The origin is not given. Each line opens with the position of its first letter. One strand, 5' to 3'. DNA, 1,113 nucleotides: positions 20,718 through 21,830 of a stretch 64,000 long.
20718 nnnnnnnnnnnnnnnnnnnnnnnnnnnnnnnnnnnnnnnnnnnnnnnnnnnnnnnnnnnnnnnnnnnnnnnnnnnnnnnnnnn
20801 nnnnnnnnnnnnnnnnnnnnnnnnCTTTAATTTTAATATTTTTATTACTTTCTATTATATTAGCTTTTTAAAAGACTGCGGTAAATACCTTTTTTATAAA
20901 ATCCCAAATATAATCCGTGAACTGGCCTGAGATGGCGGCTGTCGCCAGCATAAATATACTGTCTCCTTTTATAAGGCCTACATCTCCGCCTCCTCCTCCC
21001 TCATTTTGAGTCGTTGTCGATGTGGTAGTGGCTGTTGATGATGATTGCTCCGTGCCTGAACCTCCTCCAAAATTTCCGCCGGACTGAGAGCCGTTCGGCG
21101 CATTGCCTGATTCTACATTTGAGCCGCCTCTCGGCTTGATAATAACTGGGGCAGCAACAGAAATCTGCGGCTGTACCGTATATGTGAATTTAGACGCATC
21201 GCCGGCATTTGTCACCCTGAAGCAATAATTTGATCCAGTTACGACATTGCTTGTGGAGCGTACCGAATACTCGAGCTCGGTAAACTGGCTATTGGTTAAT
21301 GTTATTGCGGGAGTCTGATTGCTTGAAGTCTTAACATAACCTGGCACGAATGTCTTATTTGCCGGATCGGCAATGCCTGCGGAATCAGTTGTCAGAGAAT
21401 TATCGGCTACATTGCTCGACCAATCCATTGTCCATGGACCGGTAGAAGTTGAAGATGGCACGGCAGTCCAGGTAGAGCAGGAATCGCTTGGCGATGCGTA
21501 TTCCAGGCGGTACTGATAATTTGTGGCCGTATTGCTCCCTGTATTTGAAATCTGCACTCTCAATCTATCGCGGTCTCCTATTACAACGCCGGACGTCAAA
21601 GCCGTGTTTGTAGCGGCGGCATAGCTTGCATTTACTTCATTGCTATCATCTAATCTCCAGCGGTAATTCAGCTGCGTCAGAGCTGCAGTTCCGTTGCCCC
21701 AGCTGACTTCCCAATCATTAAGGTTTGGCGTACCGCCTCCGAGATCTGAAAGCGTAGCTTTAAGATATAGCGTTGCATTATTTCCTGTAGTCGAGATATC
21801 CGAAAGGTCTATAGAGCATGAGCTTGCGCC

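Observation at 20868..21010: Shared C-terminal tail (S/T-rich, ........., hydrophobic segment) on two giant proteins; candidate sorting or anchoring signal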

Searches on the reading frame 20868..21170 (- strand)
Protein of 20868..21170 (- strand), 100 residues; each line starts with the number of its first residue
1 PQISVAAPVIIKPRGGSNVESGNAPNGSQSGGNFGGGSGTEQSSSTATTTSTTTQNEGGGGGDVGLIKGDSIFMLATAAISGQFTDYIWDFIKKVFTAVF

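Call 14: search_protein_families(library=ncbifam, proteins=[window:20868-21170:-], max_evalue=1)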
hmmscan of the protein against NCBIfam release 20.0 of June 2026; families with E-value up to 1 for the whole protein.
window:20868-21170:- (100 aa): 0 families

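Call 26: search_protein_representatives(alignment_id=A1)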
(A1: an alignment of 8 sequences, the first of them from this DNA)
Query: 8 sequences, 92 profile positions. Proteins with E-value up to 0.001 (for the whole library): 13; up to 1e-10: 4; up to 1e-30: 0. The best 13 are listed.
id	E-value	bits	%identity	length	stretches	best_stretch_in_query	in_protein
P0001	7.7e-26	106.4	-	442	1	1-91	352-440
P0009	3.6e-25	104.2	-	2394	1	1-88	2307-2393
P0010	2.1e-22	95.4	-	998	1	1-88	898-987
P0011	2.3e-16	76.0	-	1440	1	3-87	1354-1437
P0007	5.1e-10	55.7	-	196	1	3-88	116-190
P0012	2.7e-08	50.2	-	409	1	1-89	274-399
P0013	1.2e-07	48.1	-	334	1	2-85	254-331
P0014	2.8e-06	43.7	-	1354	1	3-86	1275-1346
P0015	4.5e-05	39.8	-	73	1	19-88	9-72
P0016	1.3e-04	38.3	-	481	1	2-68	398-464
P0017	2.2e-04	37.6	-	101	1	19-88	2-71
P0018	3.9e-04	36.8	-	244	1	12-69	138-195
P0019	4.4e-04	36.7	-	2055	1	8-63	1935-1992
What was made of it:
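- Checked: The tail-only profile scores p1 and p2 at E = 4e-25 and 2e-22 against 1.84e9 proteins (call 26).
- The tail-only profile finds P0001, P0007 and P0011-P0019 (call 26). The family is tiny, with 13 representatives at E<=1e-3 in 1.84e9 proteins (call 26).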

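Call 29: find_encoding_contigs(protein=P0011, flank=10000, max_places=4)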
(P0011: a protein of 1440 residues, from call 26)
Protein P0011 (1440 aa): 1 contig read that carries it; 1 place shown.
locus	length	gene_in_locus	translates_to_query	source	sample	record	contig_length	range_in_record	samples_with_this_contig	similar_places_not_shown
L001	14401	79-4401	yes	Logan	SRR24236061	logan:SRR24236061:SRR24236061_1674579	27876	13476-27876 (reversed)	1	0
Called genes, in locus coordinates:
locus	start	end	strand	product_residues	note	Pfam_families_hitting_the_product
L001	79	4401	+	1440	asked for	-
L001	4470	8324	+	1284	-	PF19077:Big_13 (faint), PF13620:CarboxypepD_reg (faint), PF13715:CarbopepD_reg_2 (faint)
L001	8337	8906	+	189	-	PF00578:AhpC-TSA, PF08534:Redoxin, PF13905:Thioredoxin_8 (weak)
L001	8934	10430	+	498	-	PF14827:dCache_3, PF17202:sCache_3_3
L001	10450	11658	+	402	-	PF05228:CHASE4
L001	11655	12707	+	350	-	PF13407:Peripla_BP_4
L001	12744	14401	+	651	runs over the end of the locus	PF00672:HAMP (weak), PF00512:HisKA, PF02518:HATPase_c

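Call 30: find_encoding_contigs(protein=P0019, flank=10000, max_places=4)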
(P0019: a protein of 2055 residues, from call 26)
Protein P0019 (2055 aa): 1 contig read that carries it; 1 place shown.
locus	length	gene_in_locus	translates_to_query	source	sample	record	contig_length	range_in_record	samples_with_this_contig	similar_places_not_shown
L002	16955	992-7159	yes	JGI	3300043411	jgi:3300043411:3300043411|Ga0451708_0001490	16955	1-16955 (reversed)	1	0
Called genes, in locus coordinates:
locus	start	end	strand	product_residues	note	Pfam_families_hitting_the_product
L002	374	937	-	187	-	-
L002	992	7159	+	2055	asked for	PF21722:Gly_rich_2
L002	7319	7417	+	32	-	PF01783:Ribosomal_L32p (weak)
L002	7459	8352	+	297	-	PF01029:NusB, PF00293:NUDIX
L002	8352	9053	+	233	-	PF22935:RM44_endonuclase (weak), PF14622:Ribonucleas_3_3, PF00636:Ribonuclease_3, PF00035:dsrm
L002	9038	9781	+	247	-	PF01479:S4, PF01728:FtsJ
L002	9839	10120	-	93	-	PF00076:RRM_1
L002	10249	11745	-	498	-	PF03193:RsgA_GTPase (faint), PF00005:ABC_tran, PF00006:ATP-synt_ab (faint), PF02463:SMC_N (faint), PF13191:AAA_16 (faint), PF13401:AAA_22 (faint), PF13476:AAA_23 (faint), PF00005:ABC_tran, +3 more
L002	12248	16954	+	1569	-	?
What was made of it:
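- The neighbours of P0011 and P0019 include no such enzyme either (calls 29, 30). P0019 and P0011 have no such cluster genes next to them (calls 29, 30).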

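Call 35: find_related_loci(query=A3, collection=genome_contigs, flank=10000)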
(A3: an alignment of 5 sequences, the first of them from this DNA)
Query A3 (88 aa) in genome_contigs; peptide patterns used: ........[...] (x = any residue, [..] = any of these).
600 stretches matched a pattern, but none encodes a relative of the query by tblastn (E <= 1e-3).
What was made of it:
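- Tried and rejected: A3 gave 600 pattern matches, none confirmed by tblastn, probably because of low-complexity masking (call 35).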

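Call 62: find_homologous_proteins(query=A2, max_evalue=0.01)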
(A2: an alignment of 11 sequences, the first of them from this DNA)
Query A2 (11 sequences) (88 aa, profile of the alignment): 2 proteins with E <= 0.01 among 8000 candidates.
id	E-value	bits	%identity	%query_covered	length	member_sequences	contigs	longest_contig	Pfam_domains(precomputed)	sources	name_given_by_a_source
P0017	8.2e-18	82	-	-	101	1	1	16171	-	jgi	jgi:hypothetical protein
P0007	1.5e-10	59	55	13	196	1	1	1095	-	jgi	-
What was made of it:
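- Tried and rejected: Only 2 hits came back (call 62).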

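Call 63: find_encoding_contigs(protein=P0017, flank=10000, max_places=3)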
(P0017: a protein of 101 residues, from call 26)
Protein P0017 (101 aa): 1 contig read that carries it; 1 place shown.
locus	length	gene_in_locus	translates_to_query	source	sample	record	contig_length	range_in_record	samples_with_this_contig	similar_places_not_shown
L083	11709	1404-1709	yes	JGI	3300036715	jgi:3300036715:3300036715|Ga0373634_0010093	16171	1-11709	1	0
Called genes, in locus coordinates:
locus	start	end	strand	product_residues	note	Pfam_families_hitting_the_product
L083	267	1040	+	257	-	-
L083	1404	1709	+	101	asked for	-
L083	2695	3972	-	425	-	PF00587:tRNA-synt_2b, PF03129:HGTP_anticodon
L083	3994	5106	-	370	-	PF02163:Peptidase_M50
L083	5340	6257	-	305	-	-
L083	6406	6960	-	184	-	PF01765:RRF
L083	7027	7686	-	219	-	PF13177:DNA_pol3_delta2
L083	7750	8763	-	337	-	PF00022:Actin, PF06723:MreB_Mbl, PF00012:HSP70, PF14450:FtsA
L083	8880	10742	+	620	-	-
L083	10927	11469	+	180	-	PF01327:Pep_deformylase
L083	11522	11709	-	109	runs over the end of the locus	-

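Call 64: find_encoding_contigs(protein=P0018, flank=10000, max_places=3)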
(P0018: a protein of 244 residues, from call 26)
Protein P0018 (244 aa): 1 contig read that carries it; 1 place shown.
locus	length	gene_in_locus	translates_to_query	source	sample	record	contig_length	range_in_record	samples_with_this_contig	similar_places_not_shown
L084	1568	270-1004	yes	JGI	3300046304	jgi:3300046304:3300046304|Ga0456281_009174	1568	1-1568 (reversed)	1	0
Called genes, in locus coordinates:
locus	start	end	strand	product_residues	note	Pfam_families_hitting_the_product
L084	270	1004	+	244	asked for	-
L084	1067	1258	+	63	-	PF01783:Ribosomal_L32p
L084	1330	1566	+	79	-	?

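Call 73: search_solved_structures(query=A2, max_evalue=10)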
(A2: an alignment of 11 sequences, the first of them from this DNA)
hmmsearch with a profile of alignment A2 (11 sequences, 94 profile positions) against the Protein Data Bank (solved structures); distinct sequences matched with E-value up to 10: 3.
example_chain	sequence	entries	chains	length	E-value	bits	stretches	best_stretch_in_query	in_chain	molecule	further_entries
2qsf_X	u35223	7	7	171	0.78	13.2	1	26-57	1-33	UV excision repair protein RAD23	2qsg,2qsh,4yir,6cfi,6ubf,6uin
28js_J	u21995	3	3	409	2.5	11.6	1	27-59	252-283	Lysine-specific demethylase RAD23B | UV excision repair protein RAD23 homolog B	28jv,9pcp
8if6_C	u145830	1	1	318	6.1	10.4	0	13-51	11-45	Strigolactone esterase D14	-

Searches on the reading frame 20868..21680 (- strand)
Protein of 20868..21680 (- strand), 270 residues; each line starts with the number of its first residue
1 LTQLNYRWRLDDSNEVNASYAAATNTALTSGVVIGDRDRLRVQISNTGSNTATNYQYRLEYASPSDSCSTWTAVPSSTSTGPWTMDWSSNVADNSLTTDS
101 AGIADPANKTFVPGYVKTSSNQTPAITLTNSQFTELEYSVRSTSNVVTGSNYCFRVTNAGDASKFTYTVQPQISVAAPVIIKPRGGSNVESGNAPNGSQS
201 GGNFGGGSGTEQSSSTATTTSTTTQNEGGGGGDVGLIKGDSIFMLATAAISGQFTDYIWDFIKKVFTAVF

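Call 15: find_homologous_proteins(query=window:20868-21680:-, max_evalue=0.001)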
Query window:20868-21680:- (270 aa): 8 proteins with E <= 0.001 among 2355 candidates.
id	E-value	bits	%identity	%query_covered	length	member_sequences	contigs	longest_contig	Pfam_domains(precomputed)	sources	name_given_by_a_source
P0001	2.9e-82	294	54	100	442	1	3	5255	-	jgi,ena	jgi:hypothetical protein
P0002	5.2e-62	228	54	69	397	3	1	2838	-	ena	-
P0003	1.2e-60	223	55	71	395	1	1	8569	-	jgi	jgi:hypothetical protein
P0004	1.0e-49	187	52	70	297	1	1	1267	-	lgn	-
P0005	1.9e-37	147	43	73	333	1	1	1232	-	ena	-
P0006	2.9e-35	140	42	71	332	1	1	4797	-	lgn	-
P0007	4.1e-32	130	57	38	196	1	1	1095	-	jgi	-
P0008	2.3e-16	78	40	65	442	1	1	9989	-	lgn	-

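Call 56: predict_structure(alignment_id=A5)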
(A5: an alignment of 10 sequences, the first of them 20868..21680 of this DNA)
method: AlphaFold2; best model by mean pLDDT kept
length: 270 residues; sequences in the alignment: 10
mean_pLDDT: 69.5   pTM: 0.63
mean pLDDT of the five models: 69.5, 67.3, 65.0, 62.8, 61.9
residues with pLDDT >= 90: 100; 70-90: 65; 50-70: 24; < 50: 81
segments of 3 or more residues with pLDDT < 50: 180-257
pLDDT, mean of each block of 10 residues (from residue 1): 91 63 86 87 92 95 84 82 86 89 84 94 95 95 88 94 89 78 35 27 25 25 26 33 35 45 54
secondary structure, 60 per line:
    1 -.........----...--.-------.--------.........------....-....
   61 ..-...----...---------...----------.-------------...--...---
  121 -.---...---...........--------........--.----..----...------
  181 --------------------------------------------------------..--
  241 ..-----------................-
elements in order: E2-10 E37-45 E52-55 E57-62 E71-73 E83-85 E110-112 E115-117 E126-128 E132-142 E151-158 E172-174 H254-269
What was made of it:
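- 21156..21671 (-): p1 terminal beta-sandwich domain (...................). It has no Pfam family and is widespread in Patescibacteria. AF2 pLDDT 80-95 (call 56).
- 20871..20972 (-): p1 34-aa tail. The last 16-18 residues are predicted to form an amphipathic helix (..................). Helix at model residues 254-269 with low confidence (call 56).
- AF2 gives a confident beta-sandwich, then pLDDT below 50 for residues 180-257, then a terminal helix (call 56).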

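Call 58: fold_search(model_id=the predicted structure, library=pdb)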
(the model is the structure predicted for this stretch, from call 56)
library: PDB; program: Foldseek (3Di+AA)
matches with E <= 10: 1555; with E <= 0.001: 0
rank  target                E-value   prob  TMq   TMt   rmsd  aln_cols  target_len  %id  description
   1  3wnn_B                3.6e-03  1.00  0.28  0.12   3.5       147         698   14  D308A mutant of Bacillus circulans T-3040 cycloisomaltooligosaccharide glucanotransferase complexed with isomaltooctao (released 2014-02-05)
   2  3wno_A                5.3e-03  1.00  0.26  0.11   7.7       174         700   13  D308A mutant of Bacillus circulans T-3040 cycloisomaltooligosaccharide glucanotransferase complexed with cycloisomalto (released 2014-02-05)
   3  3wnn_A                7.1e-03  1.00  0.28  0.12   5.6       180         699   14  D308A mutant of Bacillus circulans T-3040 cycloisomaltooligosaccharide glucanotransferase complexed with isomaltooctao (released 2014-02-05)
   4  3wnp_A                1.0e-02  1.00  0.27  0.12   4.7       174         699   13  D308A, F268V, D469Y, A513V, and Y515S quintuple mutant of Bacillus circulans T-3040 cycloisomaltooligosaccharide gluca (released 2014-02-05)
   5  2x9z                  1.2e-02  0.51  0.19  0.19  11.9       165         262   14  STRUCTURE OF THE PILUS BACKBONE (RRGB) FROM STREPTOCOCCUS PNEUMONIAE (released 2010-06-30)
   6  9ifr                  1.9e-02  0.96  0.27  0.51   6.3       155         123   12  CLIPPER domain from the Gram-negative fibrillar adhesin "B9T28_05395 (released 2025-11-26)
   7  5nrm_A                2.1e-02  0.38  0.18  0.30  13.4       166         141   11  Crystal structure of the sixth cohesin from Acetivibrio cellulolyticus' scaffoldin B in complex with Cel5 dockerin S51 (released 2018-01-31)
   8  5fr0                  3.0e-02  0.82  0.26  0.14   9.1       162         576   12  The details of glycolipid glycan hydrolysis by the structural analysis of a family 123 glycoside hydrolase from Clostrid (released 2016-03-30)
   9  3wnl_A                3.2e-02  0.99  0.26  0.11   5.6       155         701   15  D308A mutant of Bacillus circulans T-3040 cycloisomaltooligosaccharide glucanotransferase complexed with isomaltohexao (released 2014-02-05)
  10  2jht_A                3.2e-02  0.84  0.26  0.43   7.4       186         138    6  CRYSTAL STRUCTURE OF RHOGDI K135T,K138T,K141T MUTANT (released 2007-05-08)
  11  3prx_B                3.2e-02  0.51  0.24  0.07  25.0       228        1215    6  Structure of Complement C5 in Complex with CVF and SSL7 (released 2011-01-19)
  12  3l3o_B                3.3e-02  0.51  0.21  0.29  16.3       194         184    7  Staphylococcal Complement Inhibitor (SCIN) in complex with Human Complement Component C3c (released 2010-08-04)
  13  5k39_A                3.9e-02  0.66  0.26  0.36   8.6       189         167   10  THE TYPE II COHESIN DOCKERIN COMPLEX FROM CLOSTRIDIUM THERMOCELLUM (released 2017-03-29)
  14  5bup                  3.9e-02  0.51  0.22  0.32   8.6       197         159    8  Crystal structure of the ZP-C domain of mouse ZP2 (released 2016-01-27)
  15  5ifh_L                4.9e-02  0.60  0.21  0.26  11.9       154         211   15  Crystal structure of the BCR Fab fragment from subset #2 case P11475 (released 2017-03-08)
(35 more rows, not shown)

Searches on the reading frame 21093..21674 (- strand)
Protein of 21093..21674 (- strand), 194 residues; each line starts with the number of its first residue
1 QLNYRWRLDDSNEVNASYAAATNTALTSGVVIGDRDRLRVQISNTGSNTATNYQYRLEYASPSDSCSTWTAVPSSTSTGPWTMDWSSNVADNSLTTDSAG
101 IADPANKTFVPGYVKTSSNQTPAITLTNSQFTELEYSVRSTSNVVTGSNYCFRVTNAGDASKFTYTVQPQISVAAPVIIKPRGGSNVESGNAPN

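Call 39: find_related_loci(query=A4, collection=genome_contigs, flank=10000)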
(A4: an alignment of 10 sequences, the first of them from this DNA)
Query A4 (194 aa) in genome_contigs; peptide patterns used: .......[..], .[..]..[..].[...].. (x = any residue, [..] = any of these).
112 stretches matched a pattern; 83 encode a relative of the query (tblastn E <= 1e-3); the best 80 are kept; 80 distinct loci.
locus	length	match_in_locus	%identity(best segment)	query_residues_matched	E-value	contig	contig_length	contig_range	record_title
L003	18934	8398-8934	59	1-181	4e-62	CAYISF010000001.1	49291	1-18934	MAG TPA_asm: uncultured Candidatus Saccharibacteria bacterium isolate ERP119705_co3_578 genome assembly, contig: NODE_55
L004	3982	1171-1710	54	1-184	3e-55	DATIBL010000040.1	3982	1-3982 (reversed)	MAG TPA_asm: Candidatus Paceibacterota bacterium isolate SMAG_U16289 k141_2393788, whole genome shotgun sequence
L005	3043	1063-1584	51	2-177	3e-52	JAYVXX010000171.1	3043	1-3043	MAG: Candidatus Paceibacterota bacterium isolate GL85_DN_metabinner_41_sub GL85_DN_metabinner_41_sub_170, whole genome s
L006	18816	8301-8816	53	1-175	2e-51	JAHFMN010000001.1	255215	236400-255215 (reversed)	MAG: Candidatus Kaiserbacteria bacterium isolate nzgw458 NODE_26_length_255216_cov_7.001693, whole genome shotgun sequen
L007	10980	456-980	49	1-175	1e-48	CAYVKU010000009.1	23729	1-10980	MAG TPA_asm: uncultured Candidatus Saccharibacteria bacterium isolate SRP290908_co1_111 genome assembly, contig: NODE_26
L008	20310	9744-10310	48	2-189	2e-46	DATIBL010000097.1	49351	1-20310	MAG TPA_asm: Candidatus Paceibacterota bacterium isolate SMAG_U16289 k141_303611, whole genome shotgun sequence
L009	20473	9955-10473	48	1-175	5e-43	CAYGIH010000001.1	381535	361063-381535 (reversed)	MAG TPA_asm: uncultured Candidatus Saccharibacteria bacterium isolate ERP113451_co1_359 genome assembly, contig: NODE_3_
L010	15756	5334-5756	55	38-181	5e-41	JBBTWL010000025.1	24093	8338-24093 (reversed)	MAG: Patescibacteria group bacterium isolate H41-bin144_1 H41_bin144_1_000000000025, whole genome shotgun sequence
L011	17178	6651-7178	44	1-178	1e-38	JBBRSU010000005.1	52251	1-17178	MAG: Candidatus Saccharimonadales bacterium isolate La2_metabat2.139 La2_metabat2.139_K_870666L52251_cov_17.1387, whole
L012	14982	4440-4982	42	1-178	4e-39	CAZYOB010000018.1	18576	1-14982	MAG TPA_asm: uncultured Pseudomonadales bacterium isolate SRP050083_co1_469 genome assembly, contig: NODE_1189_length_18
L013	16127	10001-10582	40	1-178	1e-34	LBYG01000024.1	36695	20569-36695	MAG: Parcubacteria group bacterium GW2011_GWB1_40_14 UT82_C0024, whole genome shotgun sequence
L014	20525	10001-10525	41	1-177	2e-32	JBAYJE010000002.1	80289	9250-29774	MAG: Candidatus Paceibacterota bacterium isolate SO_2016_GW1_48 scaffold00694_OW334_2016, whole genome shotgun sequence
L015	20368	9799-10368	42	1-183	1e-31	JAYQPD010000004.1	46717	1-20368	MAG: bacterium isolate SD3113_S43.metabat_sens.025 NODE_189_length_46717_cov_6.35547, whole genome shotgun sequence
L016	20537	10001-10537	41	2-175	9e-31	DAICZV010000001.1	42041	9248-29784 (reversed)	MAG TPA_asm: bacterium isolate clean1825 NODE_1_length_42041_cov_4.515084, whole genome shotgun sequence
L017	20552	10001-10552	40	1-181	2e-30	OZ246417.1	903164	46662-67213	MAG: uncultured Candidatus Saccharibacteria bacterium isolate binchicken_co179_116 genome assembly, chromosome: 1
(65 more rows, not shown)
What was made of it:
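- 21156..21671 (-): 83 of 112 pattern matches in GTDB species genomes were confirmed by tblastn, and the best 80 were kept as loci (call 39).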
